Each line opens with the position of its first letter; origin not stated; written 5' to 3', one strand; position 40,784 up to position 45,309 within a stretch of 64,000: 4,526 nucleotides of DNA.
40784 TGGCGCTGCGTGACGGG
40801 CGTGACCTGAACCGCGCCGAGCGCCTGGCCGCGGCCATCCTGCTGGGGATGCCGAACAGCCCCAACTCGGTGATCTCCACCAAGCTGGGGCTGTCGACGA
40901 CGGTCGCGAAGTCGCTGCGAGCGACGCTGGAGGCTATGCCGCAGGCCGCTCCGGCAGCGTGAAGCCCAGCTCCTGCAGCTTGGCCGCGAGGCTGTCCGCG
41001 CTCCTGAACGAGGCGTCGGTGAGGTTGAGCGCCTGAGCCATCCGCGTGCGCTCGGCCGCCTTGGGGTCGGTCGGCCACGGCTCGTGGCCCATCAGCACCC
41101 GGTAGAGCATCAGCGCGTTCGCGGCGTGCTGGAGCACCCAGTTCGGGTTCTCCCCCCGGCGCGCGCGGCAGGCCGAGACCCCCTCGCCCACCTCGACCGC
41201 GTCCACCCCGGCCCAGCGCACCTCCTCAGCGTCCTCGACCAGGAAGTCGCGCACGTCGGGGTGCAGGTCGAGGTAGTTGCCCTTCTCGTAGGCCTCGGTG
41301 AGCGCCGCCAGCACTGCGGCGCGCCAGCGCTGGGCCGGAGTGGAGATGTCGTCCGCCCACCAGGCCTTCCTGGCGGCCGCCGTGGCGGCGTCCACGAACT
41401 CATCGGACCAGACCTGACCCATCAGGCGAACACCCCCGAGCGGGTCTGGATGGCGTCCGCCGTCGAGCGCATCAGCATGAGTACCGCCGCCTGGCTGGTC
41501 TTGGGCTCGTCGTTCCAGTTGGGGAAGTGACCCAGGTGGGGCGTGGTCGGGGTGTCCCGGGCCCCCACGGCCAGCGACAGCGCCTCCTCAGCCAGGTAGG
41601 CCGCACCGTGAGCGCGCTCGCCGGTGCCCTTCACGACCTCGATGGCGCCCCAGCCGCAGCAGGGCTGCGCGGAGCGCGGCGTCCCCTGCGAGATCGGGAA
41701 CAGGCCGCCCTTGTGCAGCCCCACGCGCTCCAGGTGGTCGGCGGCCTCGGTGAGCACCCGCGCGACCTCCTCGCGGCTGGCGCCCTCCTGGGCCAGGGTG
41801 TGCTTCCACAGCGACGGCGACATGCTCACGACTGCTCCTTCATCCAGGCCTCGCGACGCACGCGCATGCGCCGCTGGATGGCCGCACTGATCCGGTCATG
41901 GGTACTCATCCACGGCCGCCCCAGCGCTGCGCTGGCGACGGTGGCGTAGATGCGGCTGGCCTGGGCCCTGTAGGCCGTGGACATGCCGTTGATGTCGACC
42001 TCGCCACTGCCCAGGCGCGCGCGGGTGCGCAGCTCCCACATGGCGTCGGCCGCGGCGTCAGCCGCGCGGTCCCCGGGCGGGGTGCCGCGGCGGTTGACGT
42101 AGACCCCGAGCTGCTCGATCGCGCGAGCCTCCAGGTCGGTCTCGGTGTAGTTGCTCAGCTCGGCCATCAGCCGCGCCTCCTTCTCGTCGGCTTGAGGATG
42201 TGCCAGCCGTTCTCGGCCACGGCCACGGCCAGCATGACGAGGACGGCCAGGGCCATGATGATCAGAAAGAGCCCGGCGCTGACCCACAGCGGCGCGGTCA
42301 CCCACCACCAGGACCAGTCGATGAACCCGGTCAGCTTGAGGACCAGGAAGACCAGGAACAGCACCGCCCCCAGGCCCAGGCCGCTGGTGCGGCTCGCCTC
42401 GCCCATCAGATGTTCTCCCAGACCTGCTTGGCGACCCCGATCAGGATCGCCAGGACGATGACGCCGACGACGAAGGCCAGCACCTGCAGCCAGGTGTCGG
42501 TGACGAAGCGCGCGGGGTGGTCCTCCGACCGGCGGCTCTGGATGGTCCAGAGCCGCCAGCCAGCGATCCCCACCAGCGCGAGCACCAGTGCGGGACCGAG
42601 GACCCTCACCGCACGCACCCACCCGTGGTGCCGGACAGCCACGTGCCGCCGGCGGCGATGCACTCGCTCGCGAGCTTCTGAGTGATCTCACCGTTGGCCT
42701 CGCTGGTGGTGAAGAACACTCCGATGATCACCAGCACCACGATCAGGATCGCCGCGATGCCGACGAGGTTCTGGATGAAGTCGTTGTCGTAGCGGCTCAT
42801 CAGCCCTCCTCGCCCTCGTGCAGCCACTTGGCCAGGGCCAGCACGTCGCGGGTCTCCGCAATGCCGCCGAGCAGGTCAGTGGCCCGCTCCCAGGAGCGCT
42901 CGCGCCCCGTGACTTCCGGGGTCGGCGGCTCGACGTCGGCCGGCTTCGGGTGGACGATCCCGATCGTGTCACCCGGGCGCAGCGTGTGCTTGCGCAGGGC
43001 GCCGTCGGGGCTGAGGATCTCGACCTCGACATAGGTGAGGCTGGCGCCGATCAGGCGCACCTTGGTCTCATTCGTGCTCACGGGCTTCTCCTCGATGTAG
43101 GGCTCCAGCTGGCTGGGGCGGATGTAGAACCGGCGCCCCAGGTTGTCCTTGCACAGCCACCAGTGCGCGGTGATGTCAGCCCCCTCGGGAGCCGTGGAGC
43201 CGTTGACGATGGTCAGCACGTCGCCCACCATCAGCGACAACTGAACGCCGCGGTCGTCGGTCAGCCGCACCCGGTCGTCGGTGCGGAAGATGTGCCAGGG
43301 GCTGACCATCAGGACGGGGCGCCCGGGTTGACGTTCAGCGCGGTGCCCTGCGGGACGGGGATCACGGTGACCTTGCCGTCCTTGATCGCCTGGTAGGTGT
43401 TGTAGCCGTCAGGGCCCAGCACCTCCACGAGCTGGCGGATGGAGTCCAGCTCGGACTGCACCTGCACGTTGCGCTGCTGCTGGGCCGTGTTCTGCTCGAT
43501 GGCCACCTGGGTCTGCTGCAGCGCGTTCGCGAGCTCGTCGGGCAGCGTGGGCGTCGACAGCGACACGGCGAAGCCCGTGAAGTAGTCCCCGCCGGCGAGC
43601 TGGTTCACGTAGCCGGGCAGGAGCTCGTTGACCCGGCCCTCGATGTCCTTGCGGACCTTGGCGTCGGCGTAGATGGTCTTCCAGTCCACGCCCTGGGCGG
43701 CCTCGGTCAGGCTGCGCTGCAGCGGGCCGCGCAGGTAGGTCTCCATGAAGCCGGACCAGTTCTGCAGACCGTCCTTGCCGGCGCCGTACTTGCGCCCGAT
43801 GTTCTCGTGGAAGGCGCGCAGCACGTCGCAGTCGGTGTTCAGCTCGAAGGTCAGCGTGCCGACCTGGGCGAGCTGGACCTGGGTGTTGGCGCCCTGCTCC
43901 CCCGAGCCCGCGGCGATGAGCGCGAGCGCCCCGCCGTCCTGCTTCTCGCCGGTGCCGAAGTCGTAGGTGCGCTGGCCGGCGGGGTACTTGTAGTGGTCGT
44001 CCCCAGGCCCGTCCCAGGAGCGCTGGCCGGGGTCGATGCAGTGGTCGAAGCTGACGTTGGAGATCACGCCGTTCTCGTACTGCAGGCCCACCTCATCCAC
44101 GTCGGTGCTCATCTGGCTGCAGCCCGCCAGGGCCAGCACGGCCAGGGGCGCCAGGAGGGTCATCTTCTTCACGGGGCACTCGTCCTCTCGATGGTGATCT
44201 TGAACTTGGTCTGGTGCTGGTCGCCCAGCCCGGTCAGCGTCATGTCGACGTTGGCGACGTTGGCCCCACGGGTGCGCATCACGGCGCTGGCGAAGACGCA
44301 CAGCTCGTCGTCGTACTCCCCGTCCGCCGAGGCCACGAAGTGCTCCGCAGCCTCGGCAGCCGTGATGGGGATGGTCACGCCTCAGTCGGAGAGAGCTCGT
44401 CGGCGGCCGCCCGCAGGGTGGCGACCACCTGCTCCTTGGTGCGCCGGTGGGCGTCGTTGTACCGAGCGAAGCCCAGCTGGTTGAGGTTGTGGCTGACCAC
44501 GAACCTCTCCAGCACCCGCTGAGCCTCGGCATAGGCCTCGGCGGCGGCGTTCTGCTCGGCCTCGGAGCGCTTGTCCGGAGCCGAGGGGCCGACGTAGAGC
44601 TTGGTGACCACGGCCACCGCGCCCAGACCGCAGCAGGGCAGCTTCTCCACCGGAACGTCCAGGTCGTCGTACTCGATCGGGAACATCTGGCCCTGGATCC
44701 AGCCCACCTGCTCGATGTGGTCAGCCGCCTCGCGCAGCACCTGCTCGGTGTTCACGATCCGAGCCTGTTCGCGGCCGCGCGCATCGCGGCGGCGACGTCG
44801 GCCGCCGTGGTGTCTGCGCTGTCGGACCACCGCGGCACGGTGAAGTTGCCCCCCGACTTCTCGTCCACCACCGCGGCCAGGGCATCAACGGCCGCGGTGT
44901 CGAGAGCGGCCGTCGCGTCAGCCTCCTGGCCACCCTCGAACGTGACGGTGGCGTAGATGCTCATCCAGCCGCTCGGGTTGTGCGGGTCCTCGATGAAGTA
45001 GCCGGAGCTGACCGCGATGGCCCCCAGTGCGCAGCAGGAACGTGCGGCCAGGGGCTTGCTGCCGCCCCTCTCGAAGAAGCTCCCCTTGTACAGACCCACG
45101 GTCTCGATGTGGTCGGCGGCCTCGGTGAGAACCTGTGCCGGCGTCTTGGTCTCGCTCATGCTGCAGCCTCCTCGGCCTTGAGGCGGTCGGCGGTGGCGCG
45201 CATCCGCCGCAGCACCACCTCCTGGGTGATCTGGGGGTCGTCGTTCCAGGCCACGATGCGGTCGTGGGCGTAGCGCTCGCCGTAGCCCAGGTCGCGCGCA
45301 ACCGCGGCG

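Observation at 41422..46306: Tandem paralogous gene family (AADH-PCC-WND motifs), five clustered copies plus a sixth at 50314-50760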

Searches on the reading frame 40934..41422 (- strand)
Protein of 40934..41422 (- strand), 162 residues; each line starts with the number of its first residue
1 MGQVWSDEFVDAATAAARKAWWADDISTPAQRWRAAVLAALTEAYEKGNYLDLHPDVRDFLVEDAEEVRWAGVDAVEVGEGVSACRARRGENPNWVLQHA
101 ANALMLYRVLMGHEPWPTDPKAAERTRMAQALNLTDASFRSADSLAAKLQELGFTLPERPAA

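Call 12: search_protein_families(library=phrogs, proteins=[window:40934-41422:-], max_evalue=0.01)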
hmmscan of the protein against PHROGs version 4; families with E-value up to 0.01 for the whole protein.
window:40934-41422:- (162 aa): 0 families

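Call 13: search_protein_families(library=pfam, proteins=[window:40934-41422:-], max_evalue=0.01)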
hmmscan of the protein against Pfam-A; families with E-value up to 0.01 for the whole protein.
window:40934-41422:- (162 aa): 0 families

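Call 20: search_protein_families(library=padloc, proteins=[window:40934-41422:-], max_evalue=0.1)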
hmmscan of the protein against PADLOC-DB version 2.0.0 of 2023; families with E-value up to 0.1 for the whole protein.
window:40934-41422:- (162 aa): 0 families

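Call 94: search_protein_families(library=ncbifam, proteins=[window:40934-41422:-], max_evalue=0.01)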
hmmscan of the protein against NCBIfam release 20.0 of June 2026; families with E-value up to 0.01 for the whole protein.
window:40934-41422:- (162 aa): 0 families

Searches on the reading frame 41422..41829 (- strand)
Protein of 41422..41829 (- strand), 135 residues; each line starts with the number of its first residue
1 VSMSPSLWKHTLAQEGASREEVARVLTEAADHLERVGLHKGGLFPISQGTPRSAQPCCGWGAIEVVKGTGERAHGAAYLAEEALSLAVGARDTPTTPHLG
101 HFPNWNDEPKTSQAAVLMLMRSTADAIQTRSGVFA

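Call 3: search_protein_families(library=pfam, proteins=[window:41422-41829:-], max_evalue=1)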
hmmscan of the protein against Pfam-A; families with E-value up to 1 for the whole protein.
window:41422-41829:- (135 aa): 2 families
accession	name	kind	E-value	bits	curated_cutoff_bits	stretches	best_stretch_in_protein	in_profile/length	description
PF19698.5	DUF6197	-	1.7e-18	67.4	24.6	1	18-125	2-110/111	Family of unknown function (DUF6197)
PF20068.4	Amphi-Trp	-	0.088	13.3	27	1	15-39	11-38/93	Amphi-Trp domain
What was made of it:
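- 41422..41829 (-): Copy A: DUF6197 (135 aa), about 2.5 kb downstream in the same leftward gene string. It is coupled to both of its neighbours. PF19698 E 1.7e-18 (call 3).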

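Call 4: search_protein_families(library=phrogs, proteins=[window:41422-41829:-], max_evalue=0.01)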
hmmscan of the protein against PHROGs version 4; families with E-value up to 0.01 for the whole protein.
window:41422-41829:- (135 aa): 1 family
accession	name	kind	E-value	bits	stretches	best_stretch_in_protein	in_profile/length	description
phrog_762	-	unknown function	4.7e-06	27.3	1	13-132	35-156/281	-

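Call 20: search_protein_families(library=padloc, proteins=[window:41422-41829:-], max_evalue=0.1)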
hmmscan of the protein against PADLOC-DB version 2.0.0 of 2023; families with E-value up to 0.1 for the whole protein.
window:41422-41829:- (135 aa): 0 families

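Call 94: search_protein_families(library=ncbifam, proteins=[window:41422-41829:-], max_evalue=0.01)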
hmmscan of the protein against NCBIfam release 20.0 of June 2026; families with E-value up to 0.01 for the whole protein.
window:41422-41829:- (135 aa): 0 families

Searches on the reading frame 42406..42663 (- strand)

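Call 12: search_protein_families(library=phrogs, proteins=[window:42406-42663:-], max_evalue=0.01)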
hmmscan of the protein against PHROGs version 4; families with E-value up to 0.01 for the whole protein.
window:42406-42663:- (85 aa): 1 family
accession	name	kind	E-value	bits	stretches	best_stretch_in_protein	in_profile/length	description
phrog_950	-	unknown function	0.0066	16.9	1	9-76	137-200/272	-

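Call 13: search_protein_families(library=pfam, proteins=[window:42406-42663:-], max_evalue=0.01)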
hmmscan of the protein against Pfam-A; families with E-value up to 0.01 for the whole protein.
window:42406-42663:- (85 aa): 1 family
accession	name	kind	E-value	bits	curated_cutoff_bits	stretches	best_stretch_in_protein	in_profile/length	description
PF04290.18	DctQ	-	0.00044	20.6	28.3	1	12-77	58-123/132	Tripartite ATP-independent periplasmic transporters, DctQ component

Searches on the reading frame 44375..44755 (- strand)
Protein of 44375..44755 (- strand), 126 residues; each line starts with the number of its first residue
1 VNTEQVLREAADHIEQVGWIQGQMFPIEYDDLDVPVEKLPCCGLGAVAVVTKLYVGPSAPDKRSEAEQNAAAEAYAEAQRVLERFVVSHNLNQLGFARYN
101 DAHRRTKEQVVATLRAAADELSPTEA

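Call 3: search_protein_families(library=pfam, proteins=[window:44375-44755:-], max_evalue=1)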
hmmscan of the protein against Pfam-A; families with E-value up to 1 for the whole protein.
window:44375-44755:- (126 aa): 3 families
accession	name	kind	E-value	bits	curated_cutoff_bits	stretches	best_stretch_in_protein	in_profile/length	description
PF19698.5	DUF6197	-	2.1e-19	70.3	24.6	1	3-120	6-111/111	Family of unknown function (DUF6197)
PF16296.10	TM_PBP2_N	-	0.086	13.3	31.4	1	93-118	16-41/83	N-terminal of TM subunit in PBP-dependent ABC transporters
PF13608.11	Potyvirid-P3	-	0.15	11.5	25.3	1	72-113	105-146/452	Protein P3 of Potyviral polyprotein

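Call 4: search_protein_families(library=phrogs, proteins=[window:44375-44755:-], max_evalue=0.01)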
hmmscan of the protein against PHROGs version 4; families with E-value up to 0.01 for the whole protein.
window:44375-44755:- (126 aa): 1 family
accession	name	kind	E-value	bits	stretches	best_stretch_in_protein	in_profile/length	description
phrog_762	-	unknown function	8.5e-13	49.4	1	1-121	42-151/281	-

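Call 16: search_dna_similar(query=window:44375-44755:-, collection=phages, mode=protein, max_rows=30, max_evalue=0.001)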
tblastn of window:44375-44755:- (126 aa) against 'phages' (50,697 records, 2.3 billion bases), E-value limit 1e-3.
No match.

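Call 20: search_protein_families(library=padloc, proteins=[window:44375-44755:-], max_evalue=0.1)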
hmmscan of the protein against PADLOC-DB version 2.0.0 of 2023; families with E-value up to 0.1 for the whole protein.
window:44375-44755:- (126 aa): 0 families

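Call 94: search_protein_families(library=ncbifam, proteins=[window:44375-44755:-], max_evalue=0.01)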
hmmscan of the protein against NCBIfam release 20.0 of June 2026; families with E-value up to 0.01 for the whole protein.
window:44375-44755:- (126 aa): 0 families

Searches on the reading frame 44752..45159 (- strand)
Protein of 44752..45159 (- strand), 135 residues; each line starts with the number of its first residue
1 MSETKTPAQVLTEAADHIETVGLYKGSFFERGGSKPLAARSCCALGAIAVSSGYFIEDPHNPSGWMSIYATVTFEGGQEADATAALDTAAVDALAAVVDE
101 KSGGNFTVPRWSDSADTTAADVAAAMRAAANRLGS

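Call 3: search_protein_families(library=pfam, proteins=[window:44752-45159:-], max_evalue=1)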
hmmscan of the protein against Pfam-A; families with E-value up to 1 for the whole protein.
window:44752-45159:- (135 aa): 1 family
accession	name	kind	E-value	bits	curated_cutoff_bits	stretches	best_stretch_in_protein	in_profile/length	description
PF19698.5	DUF6197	-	2.1e-19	70.3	24.6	1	4-132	3-111/111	Family of unknown function (DUF6197)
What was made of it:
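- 44752..45159 (-): Copy C: DUF6197 (135 aa) with a long insert after the Cys helix, coupled to D by an ATGA overlap. PF19698 E 2.1e-19 (call 3).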

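Call 4: search_protein_families(library=phrogs, proteins=[window:44752-45159:-], max_evalue=0.01)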
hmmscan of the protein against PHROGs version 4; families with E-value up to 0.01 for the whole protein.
window:44752-45159:- (135 aa): 2 families
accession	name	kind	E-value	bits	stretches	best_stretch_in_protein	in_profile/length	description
phrog_762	-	unknown function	2.6e-09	38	1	3-133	40-151/281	-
phrog_16237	-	unknown function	0.00025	21.9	0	6-51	97-134/188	-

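Call 20: search_protein_families(library=padloc, proteins=[window:44752-45159:-], max_evalue=0.1)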
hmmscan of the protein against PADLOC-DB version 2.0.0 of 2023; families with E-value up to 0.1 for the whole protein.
window:44752-45159:- (135 aa): 0 families

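Call 94: search_protein_families(library=ncbifam, proteins=[window:44752-45159:-], max_evalue=0.01)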
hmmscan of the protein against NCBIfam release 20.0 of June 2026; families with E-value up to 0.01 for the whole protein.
window:44752-45159:- (135 aa): 0 families
